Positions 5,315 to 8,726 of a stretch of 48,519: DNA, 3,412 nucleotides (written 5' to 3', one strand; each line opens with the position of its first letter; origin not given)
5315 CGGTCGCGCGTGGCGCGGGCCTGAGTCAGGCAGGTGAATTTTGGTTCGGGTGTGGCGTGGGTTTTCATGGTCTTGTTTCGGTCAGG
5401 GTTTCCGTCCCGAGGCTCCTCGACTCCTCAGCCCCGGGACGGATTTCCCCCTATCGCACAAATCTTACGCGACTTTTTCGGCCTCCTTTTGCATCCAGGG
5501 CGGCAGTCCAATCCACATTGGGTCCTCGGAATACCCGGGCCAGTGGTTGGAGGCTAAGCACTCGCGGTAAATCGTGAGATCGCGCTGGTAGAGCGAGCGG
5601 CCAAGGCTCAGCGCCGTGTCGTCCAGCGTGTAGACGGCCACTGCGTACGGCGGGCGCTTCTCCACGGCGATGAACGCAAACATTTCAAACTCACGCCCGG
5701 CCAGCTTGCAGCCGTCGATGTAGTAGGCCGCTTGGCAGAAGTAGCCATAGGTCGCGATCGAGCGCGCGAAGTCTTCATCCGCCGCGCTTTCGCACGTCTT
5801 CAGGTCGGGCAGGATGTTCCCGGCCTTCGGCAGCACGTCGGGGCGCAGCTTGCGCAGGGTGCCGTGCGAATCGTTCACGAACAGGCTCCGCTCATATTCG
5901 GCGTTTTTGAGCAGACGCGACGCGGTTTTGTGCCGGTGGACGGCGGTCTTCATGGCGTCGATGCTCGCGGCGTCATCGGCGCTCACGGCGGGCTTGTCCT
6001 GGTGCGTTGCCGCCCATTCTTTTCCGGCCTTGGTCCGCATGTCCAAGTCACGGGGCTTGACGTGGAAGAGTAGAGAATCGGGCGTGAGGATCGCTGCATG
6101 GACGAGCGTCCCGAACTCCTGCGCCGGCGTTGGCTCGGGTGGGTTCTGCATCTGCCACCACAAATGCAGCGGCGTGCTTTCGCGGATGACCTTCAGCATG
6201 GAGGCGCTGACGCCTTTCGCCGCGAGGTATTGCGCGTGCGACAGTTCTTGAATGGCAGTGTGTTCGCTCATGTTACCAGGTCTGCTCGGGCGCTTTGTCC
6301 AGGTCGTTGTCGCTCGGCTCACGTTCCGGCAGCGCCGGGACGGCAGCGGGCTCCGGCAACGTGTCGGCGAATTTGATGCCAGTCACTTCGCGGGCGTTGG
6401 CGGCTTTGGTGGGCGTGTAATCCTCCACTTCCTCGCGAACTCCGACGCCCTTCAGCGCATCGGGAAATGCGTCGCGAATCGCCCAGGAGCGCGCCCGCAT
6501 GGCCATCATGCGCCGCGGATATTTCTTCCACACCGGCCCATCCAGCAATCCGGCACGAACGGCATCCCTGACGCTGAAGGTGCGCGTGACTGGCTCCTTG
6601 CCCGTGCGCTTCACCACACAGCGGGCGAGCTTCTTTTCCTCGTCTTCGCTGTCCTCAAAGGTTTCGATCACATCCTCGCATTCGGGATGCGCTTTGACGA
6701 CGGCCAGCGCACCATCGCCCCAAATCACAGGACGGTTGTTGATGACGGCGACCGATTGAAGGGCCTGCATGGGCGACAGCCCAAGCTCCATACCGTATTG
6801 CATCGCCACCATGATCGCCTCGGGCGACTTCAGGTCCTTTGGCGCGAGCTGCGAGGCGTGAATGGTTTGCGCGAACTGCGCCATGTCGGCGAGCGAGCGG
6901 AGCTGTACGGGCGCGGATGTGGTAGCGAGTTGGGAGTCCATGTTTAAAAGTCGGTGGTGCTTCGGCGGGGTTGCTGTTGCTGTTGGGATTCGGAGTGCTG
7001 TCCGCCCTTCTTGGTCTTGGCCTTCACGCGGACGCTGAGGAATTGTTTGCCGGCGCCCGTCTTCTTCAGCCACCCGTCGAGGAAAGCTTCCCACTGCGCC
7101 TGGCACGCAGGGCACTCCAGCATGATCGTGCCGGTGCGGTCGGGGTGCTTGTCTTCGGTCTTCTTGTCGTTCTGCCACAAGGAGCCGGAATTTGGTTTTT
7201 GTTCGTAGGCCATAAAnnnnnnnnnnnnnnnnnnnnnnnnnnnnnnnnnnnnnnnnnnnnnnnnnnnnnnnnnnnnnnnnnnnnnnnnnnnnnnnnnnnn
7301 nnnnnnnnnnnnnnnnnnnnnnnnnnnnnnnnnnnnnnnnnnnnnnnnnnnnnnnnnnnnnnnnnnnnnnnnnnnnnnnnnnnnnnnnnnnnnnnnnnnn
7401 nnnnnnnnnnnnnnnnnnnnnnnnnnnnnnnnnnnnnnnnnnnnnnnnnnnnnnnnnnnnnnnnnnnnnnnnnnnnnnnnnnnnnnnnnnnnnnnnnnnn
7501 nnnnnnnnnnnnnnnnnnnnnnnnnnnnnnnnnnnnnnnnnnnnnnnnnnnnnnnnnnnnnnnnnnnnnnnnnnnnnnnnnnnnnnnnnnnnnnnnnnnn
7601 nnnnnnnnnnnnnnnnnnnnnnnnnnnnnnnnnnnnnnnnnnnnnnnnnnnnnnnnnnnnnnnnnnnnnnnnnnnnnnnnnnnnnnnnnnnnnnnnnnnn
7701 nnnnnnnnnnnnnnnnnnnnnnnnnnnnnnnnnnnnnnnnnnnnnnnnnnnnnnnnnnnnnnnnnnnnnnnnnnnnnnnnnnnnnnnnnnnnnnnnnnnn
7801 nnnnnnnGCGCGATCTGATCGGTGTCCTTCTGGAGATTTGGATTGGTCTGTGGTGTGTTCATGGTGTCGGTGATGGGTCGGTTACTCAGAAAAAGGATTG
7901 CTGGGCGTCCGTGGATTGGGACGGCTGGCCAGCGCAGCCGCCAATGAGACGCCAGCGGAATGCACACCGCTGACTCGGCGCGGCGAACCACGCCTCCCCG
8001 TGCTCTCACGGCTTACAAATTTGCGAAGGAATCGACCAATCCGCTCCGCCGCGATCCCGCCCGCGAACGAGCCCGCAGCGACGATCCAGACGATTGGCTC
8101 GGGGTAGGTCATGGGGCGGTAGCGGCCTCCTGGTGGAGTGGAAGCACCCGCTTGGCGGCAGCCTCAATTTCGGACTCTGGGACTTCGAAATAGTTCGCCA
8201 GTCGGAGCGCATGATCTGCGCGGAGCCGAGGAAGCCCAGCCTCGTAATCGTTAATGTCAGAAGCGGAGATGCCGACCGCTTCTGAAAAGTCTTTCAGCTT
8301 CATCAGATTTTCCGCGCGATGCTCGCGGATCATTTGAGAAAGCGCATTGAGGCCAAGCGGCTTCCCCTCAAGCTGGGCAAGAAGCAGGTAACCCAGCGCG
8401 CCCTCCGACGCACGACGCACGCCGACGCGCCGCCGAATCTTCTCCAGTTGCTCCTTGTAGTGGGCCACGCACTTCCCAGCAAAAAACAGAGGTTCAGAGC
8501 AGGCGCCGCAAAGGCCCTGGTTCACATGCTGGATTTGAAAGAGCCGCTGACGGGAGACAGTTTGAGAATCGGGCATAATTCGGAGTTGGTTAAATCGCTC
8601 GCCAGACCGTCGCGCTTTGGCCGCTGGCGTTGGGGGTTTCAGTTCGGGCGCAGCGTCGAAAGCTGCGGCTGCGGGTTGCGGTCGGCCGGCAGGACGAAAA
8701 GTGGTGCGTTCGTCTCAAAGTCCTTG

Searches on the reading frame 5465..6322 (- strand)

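Call 72: search_protein_families(library=phrogs, proteins=[window:5465-6322:-], max_evalue=0.001)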
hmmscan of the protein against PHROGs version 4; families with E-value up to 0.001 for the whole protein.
window:5465-6322:- (285 aa): 2 families
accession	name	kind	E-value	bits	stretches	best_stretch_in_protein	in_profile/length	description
phrog_412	-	DNA, RNA and nucleotide metabolism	3.8e-79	268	1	14-283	131-412/440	exonuclease VIII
phrog_607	-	DNA, RNA and nucleotide metabolism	3.2e-22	79.6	2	108-263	703-858/883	exonuclease VII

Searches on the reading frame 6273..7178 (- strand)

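Call 72: search_protein_families(library=phrogs, proteins=[window:6273-7178:-], max_evalue=0.001)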
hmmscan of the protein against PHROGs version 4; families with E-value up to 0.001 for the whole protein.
window:6273-7178:- (301 aa): 5 families
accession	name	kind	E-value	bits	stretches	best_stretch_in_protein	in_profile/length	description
phrog_561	-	DNA, RNA and nucleotide metabolism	9.7e-34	118.7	1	91-298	297-514/633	RecT-like ssDNA annealing protein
phrog_4171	-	DNA, RNA and nucleotide metabolism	3.6e-10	41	1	92-260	36-217/392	RecT-like ssDNA annealing protein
phrog_10056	-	DNA, RNA and nucleotide metabolism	9.8e-08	32.7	1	149-281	77-212/302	RecT-like ssDNA annealing protein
phrog_252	-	DNA, RNA and nucleotide metabolism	1.7e-05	25.5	1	150-301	78-227/263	Bet-like ssDNA annealing protein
phrog_2780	-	DNA, RNA and nucleotide metabolism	0.0002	21.8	1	185-264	144-224/369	RecT-like ssDNA annealing protein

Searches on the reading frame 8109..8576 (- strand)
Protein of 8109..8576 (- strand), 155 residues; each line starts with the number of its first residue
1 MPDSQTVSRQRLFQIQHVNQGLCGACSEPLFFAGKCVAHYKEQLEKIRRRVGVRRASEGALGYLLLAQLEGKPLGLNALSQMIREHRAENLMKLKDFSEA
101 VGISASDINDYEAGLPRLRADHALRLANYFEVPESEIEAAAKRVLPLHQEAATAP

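Call 72: search_protein_families(library=phrogs, proteins=[window:8109-8576:-], max_evalue=0.001)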
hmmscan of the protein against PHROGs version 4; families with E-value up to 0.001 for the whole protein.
window:8109-8576:- (155 aa): 5 families
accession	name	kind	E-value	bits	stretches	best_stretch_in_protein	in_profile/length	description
phrog_2967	-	transcription regulation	2.5e-07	31.4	1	79-142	11-74/225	transcriptional regulator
phrog_8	-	transcription regulation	2.9e-07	31.2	1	79-135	77-133/346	transcriptional regulator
phrog_4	-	transcription regulation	5.2e-05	23.4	1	79-136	137-190/400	transcriptional repressor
phrog_2439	-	transcription regulation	5.4e-05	23.2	1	80-135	9-64/367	transcriptional regulator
phrog_1124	-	transcription regulation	0.00038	21.1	1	80-142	10-71/177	transcriptional regulator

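Call 74: search_protein_families(library=pfam, proteins=[window:8109-8576:-], max_evalue=0.01)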
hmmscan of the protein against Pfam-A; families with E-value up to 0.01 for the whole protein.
window:8109-8576:- (155 aa): 4 families
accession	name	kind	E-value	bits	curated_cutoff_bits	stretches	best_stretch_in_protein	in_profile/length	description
PF01381.28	HTH_3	-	4.8e-08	33.4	23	1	83-137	1-55/55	Helix-turn-helix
PF13560.12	HTH_31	-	2.5e-07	31.4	27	1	79-139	2-63/64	Helix-turn-helix domain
PF12844.13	HTH_19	-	4.2e-06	27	30.2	1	81-137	2-58/64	Helix-turn-helix domain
PF13443.12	HTH_26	-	5.7e-05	23.7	22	1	83-137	2-57/63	Cro/C1-type HTH DNA-binding domain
